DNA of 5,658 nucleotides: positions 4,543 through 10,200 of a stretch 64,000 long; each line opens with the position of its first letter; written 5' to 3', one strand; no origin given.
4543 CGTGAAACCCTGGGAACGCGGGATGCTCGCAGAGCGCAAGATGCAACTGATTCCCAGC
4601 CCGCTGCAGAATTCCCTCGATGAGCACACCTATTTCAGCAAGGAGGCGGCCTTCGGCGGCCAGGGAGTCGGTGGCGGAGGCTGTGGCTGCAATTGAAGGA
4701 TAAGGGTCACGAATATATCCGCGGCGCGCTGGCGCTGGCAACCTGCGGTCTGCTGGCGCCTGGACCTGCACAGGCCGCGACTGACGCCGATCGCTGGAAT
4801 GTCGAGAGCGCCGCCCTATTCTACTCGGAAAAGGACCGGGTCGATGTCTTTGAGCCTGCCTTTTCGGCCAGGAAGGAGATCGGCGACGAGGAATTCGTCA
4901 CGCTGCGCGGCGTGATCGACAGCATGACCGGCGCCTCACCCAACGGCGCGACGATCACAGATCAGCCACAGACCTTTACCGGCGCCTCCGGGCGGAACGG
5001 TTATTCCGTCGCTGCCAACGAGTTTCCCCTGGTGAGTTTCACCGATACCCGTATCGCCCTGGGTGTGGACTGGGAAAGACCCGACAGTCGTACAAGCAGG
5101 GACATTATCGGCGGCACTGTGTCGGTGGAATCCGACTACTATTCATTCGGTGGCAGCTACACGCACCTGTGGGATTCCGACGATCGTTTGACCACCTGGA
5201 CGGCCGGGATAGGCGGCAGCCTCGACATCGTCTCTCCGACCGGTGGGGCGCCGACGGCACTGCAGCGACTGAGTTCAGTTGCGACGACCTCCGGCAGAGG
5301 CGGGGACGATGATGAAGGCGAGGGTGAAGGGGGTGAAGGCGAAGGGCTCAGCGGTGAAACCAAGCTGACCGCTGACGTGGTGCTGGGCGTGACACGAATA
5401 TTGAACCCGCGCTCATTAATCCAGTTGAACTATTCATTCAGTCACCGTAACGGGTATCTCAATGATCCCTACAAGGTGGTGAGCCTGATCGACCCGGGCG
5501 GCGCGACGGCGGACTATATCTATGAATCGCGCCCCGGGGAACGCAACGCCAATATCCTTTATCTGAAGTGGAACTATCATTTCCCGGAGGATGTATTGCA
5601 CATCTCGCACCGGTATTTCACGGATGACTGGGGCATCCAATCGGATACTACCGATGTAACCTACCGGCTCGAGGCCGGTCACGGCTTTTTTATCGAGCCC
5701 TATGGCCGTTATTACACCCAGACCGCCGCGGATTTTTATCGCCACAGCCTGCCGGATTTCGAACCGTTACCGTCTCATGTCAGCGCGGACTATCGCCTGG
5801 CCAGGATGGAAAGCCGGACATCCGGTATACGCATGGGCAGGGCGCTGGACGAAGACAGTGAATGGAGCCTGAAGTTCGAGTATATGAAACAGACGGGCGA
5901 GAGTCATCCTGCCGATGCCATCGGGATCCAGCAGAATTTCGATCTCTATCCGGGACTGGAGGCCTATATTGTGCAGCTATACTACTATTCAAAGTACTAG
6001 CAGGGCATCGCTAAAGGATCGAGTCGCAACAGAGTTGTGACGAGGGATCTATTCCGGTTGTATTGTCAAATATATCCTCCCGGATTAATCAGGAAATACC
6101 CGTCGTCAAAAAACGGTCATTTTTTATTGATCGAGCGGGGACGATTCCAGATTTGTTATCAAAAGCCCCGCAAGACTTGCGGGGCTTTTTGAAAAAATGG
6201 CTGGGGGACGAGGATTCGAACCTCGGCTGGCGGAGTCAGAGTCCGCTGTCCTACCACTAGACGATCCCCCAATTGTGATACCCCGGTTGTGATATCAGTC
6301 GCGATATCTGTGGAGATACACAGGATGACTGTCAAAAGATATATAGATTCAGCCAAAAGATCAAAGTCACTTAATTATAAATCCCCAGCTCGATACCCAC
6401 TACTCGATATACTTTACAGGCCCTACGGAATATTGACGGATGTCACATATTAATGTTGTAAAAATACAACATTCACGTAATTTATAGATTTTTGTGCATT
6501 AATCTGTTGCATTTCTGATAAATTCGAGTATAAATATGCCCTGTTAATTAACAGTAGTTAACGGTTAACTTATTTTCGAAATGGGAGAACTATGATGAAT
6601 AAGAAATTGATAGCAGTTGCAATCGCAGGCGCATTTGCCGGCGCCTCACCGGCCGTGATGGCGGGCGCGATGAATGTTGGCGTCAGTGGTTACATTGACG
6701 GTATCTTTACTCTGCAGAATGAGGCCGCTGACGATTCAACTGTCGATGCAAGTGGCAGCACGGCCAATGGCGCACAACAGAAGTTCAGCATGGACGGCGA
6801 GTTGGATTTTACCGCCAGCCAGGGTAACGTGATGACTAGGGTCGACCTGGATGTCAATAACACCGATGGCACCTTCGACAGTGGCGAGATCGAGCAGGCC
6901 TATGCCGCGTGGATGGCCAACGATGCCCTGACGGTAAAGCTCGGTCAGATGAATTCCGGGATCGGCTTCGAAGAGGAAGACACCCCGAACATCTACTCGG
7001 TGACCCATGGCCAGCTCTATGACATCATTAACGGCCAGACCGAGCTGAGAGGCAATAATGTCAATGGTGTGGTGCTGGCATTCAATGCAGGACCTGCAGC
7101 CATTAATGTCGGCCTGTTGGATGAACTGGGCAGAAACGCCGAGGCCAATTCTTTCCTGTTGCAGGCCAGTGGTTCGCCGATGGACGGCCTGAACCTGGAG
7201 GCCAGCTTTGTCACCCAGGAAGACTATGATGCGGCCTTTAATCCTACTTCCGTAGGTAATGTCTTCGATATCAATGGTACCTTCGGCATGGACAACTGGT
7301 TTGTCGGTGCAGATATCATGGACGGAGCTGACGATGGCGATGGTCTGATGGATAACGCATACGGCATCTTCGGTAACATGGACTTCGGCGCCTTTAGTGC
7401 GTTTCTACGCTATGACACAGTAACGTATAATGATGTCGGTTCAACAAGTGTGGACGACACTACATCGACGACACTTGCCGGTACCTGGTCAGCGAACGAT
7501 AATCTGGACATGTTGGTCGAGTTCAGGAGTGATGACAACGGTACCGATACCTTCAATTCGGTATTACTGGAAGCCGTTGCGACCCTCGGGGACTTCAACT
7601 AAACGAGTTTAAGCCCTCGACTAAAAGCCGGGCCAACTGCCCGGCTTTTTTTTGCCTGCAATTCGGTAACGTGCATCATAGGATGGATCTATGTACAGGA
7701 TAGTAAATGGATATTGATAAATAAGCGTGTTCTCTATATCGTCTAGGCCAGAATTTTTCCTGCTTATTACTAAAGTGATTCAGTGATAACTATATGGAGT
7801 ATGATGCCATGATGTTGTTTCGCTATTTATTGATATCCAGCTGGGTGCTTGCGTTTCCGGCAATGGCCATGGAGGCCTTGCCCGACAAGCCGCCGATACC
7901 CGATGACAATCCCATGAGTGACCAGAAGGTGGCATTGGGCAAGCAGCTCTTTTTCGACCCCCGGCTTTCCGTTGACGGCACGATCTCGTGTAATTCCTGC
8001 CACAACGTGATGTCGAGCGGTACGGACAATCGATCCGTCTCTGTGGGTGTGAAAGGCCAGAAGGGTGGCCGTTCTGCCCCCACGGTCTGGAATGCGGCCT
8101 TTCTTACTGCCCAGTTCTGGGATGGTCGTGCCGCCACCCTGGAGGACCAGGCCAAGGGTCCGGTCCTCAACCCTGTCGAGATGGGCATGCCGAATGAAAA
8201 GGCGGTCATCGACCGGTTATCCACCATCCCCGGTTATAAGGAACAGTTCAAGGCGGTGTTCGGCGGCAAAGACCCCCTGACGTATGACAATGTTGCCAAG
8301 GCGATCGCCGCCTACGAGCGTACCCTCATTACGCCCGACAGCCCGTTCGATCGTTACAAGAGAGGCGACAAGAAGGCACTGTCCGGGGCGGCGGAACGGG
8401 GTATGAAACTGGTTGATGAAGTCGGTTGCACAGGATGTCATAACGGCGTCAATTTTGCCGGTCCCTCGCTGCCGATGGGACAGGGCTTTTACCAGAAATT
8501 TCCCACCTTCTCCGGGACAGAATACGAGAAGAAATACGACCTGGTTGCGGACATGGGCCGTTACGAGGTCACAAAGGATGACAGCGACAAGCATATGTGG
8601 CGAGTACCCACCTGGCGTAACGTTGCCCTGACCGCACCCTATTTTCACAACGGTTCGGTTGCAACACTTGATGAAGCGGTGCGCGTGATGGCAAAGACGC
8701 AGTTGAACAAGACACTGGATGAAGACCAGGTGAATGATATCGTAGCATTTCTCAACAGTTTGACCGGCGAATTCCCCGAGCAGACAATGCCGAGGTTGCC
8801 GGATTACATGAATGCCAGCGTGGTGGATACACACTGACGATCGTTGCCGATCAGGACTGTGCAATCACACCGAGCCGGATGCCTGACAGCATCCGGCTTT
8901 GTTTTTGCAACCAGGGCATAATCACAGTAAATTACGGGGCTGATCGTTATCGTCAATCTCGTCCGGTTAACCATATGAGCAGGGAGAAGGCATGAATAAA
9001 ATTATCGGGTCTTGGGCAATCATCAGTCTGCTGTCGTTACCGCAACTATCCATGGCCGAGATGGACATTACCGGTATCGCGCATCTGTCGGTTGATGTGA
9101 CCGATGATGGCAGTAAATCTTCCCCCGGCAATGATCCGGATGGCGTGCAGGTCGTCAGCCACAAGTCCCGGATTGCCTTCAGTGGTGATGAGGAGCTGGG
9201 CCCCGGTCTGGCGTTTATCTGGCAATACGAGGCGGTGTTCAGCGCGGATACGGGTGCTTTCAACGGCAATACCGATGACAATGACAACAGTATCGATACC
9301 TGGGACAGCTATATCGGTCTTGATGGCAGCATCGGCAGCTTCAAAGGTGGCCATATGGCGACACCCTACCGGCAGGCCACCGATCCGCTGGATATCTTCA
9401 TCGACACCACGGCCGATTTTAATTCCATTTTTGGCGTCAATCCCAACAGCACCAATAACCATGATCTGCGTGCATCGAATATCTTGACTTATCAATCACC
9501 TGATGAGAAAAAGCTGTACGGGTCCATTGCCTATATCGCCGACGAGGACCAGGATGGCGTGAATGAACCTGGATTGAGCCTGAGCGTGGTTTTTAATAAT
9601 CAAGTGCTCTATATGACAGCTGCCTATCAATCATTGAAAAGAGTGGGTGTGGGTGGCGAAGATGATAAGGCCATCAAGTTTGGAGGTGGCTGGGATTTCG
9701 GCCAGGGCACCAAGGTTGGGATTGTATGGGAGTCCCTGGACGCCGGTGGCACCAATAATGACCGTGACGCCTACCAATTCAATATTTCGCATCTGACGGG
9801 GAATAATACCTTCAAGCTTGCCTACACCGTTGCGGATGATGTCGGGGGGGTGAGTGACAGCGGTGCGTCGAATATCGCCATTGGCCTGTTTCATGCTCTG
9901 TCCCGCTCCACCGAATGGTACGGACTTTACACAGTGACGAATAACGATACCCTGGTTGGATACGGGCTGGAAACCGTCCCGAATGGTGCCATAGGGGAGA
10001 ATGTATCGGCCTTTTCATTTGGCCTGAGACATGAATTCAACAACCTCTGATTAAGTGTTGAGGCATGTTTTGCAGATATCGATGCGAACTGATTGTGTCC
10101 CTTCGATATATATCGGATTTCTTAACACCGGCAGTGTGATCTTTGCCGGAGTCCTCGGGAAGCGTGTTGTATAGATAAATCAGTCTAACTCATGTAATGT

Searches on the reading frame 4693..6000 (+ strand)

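Call 53: search_protein_families(library=pfam, proteins=[window:4693-6000:+], max_evalue=0.00001)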
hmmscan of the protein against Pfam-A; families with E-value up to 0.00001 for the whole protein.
window:4693-6000:+ (435 aa): 1 family
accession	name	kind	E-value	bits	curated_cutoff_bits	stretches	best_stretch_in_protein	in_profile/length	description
PF12094.14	DUF3570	-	9.2e-104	348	25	1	12-432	3-426/427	Protein of unknown function (DUF3570)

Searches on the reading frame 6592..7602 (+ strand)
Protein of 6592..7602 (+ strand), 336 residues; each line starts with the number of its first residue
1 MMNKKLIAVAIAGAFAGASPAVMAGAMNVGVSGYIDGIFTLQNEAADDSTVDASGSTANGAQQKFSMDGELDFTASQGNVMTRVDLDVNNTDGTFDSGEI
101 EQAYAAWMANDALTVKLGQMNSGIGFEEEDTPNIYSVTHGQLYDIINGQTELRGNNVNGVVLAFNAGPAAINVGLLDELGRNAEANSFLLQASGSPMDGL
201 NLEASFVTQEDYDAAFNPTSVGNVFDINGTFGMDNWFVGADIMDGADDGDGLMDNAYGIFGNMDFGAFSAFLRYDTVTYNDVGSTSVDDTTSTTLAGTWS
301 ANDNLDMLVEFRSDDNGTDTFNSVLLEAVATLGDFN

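Call 53: search_protein_families(library=pfam, proteins=[window:6592-7602:+], max_evalue=0.00001)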
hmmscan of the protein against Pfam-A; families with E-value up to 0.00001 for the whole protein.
window:6592-7602:+ (336 aa): 1 family
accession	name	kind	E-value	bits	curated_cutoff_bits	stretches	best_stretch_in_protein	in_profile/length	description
PF07642.17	BBP2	-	7.6e-08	32.4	26.2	1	29-321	2-318/339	Putative beta-barrel porin-2, OmpL-like. bbp2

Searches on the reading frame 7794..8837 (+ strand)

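Call 53: search_protein_families(library=pfam, proteins=[window:7794-8837:+], max_evalue=0.00001)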
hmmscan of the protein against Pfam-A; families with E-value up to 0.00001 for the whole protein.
window:7794-8837:+ (347 aa): 2 families
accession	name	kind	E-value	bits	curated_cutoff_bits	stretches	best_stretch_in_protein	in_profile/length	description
PF03150.19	CCP_MauG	-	5.9e-64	215.6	25.6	1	44-194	2-149/149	Di-haem cytochrome c peroxidase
PF00034.26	Cytochrom_C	-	1.4e-08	36.3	21.3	0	200-323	1-89/90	Cytochrome c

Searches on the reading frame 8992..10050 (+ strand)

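Call 53: search_protein_families(library=pfam, proteins=[window:8992-10050:+], max_evalue=0.00001)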
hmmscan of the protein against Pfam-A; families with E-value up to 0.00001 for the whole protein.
window:8992-10050:+ (352 aa): 2 families
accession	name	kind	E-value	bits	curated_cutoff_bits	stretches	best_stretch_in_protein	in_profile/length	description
PF13609.12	Porin_4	-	6.9e-31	108.6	27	1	12-320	4-309/310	Gram-negative porin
PF00267.27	Porin_1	-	1.6e-08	34.8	23.7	1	54-214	26-173/337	Gram-negative porin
